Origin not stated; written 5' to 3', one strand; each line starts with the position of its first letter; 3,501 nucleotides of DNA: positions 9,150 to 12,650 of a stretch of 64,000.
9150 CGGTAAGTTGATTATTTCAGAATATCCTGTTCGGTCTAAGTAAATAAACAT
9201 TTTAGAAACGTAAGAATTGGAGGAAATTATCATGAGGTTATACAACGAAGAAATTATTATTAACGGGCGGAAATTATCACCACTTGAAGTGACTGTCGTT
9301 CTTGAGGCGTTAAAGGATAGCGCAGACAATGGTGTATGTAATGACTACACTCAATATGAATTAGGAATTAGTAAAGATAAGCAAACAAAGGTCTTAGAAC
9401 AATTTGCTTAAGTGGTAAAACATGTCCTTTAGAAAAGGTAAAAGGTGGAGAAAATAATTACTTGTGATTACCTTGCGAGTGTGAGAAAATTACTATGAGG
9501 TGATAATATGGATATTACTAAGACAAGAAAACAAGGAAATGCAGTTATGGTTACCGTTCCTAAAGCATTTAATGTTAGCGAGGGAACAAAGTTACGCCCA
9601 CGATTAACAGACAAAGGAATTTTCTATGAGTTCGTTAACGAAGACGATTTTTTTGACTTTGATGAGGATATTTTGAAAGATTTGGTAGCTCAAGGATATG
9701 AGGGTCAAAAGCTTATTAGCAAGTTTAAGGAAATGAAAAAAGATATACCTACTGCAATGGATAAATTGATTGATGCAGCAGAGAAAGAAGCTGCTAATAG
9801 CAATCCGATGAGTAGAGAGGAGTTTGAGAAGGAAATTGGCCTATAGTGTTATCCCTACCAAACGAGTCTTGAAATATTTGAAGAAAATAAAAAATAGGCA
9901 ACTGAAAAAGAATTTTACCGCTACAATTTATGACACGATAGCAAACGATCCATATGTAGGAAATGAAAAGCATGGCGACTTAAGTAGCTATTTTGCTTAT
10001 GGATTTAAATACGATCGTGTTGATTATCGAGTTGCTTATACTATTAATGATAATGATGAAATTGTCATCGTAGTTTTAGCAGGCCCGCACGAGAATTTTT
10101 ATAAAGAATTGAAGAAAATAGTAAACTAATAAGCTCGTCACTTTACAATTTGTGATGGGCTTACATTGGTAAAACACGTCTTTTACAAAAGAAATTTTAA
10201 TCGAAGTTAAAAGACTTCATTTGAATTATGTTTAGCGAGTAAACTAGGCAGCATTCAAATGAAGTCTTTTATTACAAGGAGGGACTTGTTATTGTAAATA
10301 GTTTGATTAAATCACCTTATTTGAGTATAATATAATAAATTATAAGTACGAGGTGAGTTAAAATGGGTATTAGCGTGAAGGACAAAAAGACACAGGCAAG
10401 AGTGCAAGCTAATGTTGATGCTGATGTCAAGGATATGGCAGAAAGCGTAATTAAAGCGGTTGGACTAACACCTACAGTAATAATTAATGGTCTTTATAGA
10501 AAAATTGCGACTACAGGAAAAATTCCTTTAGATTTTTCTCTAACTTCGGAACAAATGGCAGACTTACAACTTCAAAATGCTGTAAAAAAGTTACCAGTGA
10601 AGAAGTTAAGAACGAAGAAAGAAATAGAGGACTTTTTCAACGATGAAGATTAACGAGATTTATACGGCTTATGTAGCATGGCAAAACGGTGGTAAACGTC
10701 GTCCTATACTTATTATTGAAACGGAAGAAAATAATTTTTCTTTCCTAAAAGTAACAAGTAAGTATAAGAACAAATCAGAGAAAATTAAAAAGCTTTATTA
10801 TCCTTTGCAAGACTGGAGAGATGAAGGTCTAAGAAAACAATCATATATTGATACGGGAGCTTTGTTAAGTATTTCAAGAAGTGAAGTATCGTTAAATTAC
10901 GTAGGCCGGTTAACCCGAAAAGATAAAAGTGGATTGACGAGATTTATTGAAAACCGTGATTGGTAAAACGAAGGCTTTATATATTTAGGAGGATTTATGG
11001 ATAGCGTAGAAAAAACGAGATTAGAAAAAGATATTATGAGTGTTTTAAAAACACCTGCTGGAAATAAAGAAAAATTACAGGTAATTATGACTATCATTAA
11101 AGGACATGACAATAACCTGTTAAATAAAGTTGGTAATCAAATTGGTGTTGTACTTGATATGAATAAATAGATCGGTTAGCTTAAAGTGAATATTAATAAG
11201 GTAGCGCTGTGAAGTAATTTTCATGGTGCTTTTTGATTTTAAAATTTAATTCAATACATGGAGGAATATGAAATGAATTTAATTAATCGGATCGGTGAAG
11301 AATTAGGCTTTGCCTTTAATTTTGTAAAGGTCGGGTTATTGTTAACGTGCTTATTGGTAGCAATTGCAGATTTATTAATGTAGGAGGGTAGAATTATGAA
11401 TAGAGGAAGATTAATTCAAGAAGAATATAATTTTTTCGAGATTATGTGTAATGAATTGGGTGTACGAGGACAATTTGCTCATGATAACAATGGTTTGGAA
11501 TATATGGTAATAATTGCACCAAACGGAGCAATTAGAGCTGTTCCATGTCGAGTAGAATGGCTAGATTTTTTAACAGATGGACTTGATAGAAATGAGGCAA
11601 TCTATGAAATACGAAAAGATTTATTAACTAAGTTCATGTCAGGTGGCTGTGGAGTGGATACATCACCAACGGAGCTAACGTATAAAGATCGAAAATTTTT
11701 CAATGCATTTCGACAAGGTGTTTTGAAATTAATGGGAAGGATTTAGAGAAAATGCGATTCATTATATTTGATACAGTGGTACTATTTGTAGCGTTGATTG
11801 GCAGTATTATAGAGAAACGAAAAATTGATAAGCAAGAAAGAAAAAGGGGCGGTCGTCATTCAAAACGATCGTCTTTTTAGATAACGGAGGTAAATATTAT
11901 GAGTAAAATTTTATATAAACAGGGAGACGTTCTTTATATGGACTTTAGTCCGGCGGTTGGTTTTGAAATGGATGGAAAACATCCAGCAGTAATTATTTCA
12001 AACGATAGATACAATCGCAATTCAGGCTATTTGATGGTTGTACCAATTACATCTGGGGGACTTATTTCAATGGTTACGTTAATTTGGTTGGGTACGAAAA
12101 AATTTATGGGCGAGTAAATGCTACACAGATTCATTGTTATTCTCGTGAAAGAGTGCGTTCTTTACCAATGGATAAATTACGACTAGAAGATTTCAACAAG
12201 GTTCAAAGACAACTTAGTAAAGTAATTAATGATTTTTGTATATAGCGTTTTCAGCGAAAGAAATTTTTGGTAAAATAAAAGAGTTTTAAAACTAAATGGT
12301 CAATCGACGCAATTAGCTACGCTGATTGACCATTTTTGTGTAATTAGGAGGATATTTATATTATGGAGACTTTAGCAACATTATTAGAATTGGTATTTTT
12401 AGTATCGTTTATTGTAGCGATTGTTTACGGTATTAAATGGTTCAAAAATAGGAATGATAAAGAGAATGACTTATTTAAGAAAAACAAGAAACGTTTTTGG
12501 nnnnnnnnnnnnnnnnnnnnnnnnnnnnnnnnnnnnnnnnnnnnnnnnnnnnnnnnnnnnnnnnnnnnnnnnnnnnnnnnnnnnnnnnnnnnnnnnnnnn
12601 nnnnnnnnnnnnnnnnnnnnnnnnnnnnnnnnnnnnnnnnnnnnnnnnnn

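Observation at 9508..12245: Three consecutive toxin-antitoxin-like modules in a phage early operon, one with a frameshifted MazF at a G5 tract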

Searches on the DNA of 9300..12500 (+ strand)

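Call 4: search_dna_similar(query=window:9300-12500:+, collection=phages, mode=near, max_rows=30)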
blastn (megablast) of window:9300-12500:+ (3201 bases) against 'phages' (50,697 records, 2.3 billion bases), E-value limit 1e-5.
No match.
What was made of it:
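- Tried and rejected: Megablast of the region against the phage collection found no match (call 4), so the identification came from plasmid records.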

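Call 5: search_dna_similar(query=window:9300-12500:+, collection=plasmids, mode=near, max_rows=30)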
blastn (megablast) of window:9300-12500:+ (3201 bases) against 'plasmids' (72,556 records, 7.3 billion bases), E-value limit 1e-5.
Records with a match: 8; places in all: 11; records where one place covers at least 80% of the query: 0.
Best place of each record, by identity: 90-95% 1; 80-90% 7.
By first word of the organism name: Limosilactobacillus 8.
By predicted mobility (MOB-suite, as given by PLSDB): non-mobilizable 8.
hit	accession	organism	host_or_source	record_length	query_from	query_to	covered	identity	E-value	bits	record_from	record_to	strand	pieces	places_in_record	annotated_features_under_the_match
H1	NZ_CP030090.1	Limosilactobacillus reuteri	pig,cell culture,fresh intestinal feces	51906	866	3057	38%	89.8%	0e+0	1565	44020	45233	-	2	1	hypothetical protein | type II toxin-antitoxin system PemK/MazF family toxin | type II toxin-antitoxin system Phd/YefM family antitoxin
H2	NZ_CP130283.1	Limosilactobacillus reuteri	Homo sapiens,feces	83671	865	3070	39%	88.2%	0e+0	1470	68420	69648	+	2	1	hypothetical protein (x2) | type II toxin-antitoxin system PemK/MazF family toxin (x2)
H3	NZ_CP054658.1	Limosilactobacillus reuteri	Sus scrofa domesticus,single organism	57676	865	2977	36%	87.6%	0e+0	1337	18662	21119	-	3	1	IS3 family transposase | hypothetical protein | type II toxin-antitoxin system PemK/MazF family toxin (x2) | transposase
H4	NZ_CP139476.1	Limosilactobacillus reuteri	mixed culture,traditional air-dried ...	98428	888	3001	34%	90.9%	0e+0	1441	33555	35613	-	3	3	hypothetical protein (x3) | type II toxin-antitoxin system PemK/MazF family toxin | DUF4160 domain-containing protein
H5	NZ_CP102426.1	Limosilactobacillus reuteri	Homo sapiens,tissue samle,Breast milk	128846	893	3201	28%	85.6%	6e-159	935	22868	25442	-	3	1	hypothetical protein (x4) | type II toxin-antitoxin system RelE/ParE family toxin | type II toxin-antitoxin system PemK/MazF family toxin | helix-turn-helix transcriptional regulator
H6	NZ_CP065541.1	Limosilactobacillus reuteri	Yak,cell culture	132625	871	3201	22%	87.9%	0e+0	834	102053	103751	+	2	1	hypothetical protein (x4) | type II toxin-antitoxin system PemK/MazF family toxin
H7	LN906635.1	Limosilactobacillus reuteri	-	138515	877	2998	20%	85.6%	9e-83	681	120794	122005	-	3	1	hypothetical protein | mRNA interferase (PemK-like protein) | hypothetical membrane protein predicted by prodigal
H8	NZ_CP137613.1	Limosilactobacillus reuteri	Homo sapiens,cell culture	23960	2966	3072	3%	88.1%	2e-25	126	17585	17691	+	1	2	KxYKxGKxW signal peptide domain-containing protein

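Call 7: get_annotated_region(hit=H2, flank=6000)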
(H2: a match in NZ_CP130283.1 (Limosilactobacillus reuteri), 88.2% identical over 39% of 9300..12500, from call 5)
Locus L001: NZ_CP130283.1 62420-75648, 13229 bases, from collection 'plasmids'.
description: Limosilactobacillus reuteri strain 03 plasmid pLr03, complete sequence
organism: Limosilactobacillus reuteri (NCBI taxid 1598)
taxonomy: Bacteria; Bacillota; Bacilli; Lactobacillales; Lactobacillaceae; Limosilactobacillus; Limosilactobacillus reuteri
host: -; source: Homo sapiens,feces; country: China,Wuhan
typing (MOB-suite, as given by PLSDB): non-mobilizable; replicon rep_cluster_2483
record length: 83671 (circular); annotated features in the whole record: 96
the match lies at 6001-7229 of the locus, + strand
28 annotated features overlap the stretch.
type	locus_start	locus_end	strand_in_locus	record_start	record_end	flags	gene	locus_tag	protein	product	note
CDS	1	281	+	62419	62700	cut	-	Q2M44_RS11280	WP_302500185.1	hypothetical protein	-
CDS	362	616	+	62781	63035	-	-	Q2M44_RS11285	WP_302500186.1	hypothetical protein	-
CDS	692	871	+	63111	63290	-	-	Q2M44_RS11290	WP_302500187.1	hypothetical protein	-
CDS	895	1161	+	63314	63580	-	-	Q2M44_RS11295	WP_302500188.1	hypothetical protein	-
CDS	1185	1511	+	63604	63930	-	-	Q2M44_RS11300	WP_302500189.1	hypothetical protein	-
CDS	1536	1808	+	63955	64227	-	-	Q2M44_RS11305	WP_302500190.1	hypothetical protein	-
CDS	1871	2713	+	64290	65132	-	-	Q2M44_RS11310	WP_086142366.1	hypothetical protein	-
CDS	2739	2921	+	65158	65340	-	-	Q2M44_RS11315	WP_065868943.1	hypothetical protein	-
CDS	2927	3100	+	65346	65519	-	-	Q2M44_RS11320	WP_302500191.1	hypothetical protein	-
CDS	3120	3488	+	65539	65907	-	-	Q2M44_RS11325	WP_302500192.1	hypothetical protein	-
CDS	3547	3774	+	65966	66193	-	-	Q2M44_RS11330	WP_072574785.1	hypothetical protein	-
CDS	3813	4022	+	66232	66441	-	-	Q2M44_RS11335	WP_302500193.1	hypothetical protein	-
CDS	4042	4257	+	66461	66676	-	-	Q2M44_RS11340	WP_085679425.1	hypothetical protein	-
CDS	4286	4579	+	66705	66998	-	-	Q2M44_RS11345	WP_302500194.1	hypothetical protein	-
CDS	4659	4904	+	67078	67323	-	-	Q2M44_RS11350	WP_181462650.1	hypothetical protein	-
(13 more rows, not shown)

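Call 8: get_annotated_region(hit=H5, flank=6000)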
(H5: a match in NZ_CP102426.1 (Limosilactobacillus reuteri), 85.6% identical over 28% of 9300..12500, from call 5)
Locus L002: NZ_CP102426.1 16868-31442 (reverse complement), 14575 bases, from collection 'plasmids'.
description: Limosilactobacillus reuteri strain FN041 plasmid unnamed1, complete sequence
organism: Limosilactobacillus reuteri (NCBI taxid 1598)
taxonomy: Bacteria; Bacillota; Bacilli; Lactobacillales; Lactobacillaceae; Limosilactobacillus; Limosilactobacillus reuteri
host: -; source: Homo sapiens,tissue samle,Breast milk; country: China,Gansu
typing (MOB-suite, as given by PLSDB): non-mobilizable; replicon rep_cluster_2483
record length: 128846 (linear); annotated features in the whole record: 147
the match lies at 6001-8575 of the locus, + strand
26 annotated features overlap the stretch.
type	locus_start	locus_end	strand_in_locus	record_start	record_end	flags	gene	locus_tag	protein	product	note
CDS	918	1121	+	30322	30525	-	-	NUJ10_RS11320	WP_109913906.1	hypothetical protein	-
CDS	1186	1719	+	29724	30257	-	-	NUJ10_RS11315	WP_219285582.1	antirestriction protein ArdA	-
CDS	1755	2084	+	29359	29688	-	-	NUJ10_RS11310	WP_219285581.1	hypothetical protein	-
CDS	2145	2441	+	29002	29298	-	-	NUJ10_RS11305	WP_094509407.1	hypothetical protein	-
CDS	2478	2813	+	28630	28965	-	-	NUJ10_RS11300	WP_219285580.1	hypothetical protein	-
CDS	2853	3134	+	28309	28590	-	-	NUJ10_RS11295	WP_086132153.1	hypothetical protein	-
CDS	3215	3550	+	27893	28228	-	-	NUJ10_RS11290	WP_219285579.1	hypothetical protein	-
CDS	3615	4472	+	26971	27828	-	-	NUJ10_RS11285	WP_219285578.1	hypothetical protein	-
CDS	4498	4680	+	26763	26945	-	-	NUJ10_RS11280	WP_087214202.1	hypothetical protein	-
CDS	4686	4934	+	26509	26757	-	-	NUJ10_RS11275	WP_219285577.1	hypothetical protein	-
CDS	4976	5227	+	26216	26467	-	-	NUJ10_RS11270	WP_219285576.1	hypothetical protein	-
CDS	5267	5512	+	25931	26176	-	-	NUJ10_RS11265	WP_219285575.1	hypothetical protein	-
CDS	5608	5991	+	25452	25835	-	-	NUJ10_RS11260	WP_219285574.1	hypothetical protein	-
CDS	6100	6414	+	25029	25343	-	-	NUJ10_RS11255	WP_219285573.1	hypothetical protein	-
CDS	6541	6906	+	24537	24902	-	-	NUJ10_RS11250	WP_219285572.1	type II toxin-antitoxin system RelE/ParE family toxin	-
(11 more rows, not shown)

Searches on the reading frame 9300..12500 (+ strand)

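Call 78: search_protein_families(library=pfam, max_evalue=0.1, proteins=[L002:6100-6411:+, L001:4659-4901:+])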
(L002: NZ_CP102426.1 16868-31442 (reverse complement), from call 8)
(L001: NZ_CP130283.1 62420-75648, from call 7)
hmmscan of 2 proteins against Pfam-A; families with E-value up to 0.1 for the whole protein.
L002:6100-6411:+ (104 aa): 1 family
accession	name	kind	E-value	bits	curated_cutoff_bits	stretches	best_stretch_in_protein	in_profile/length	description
PF15785.10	SMG1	-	0.073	11.9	27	1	72-101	544-573/612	Serine/threonine-protein kinase smg-1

L001:4659-4901:+ (81 aa): 0 families
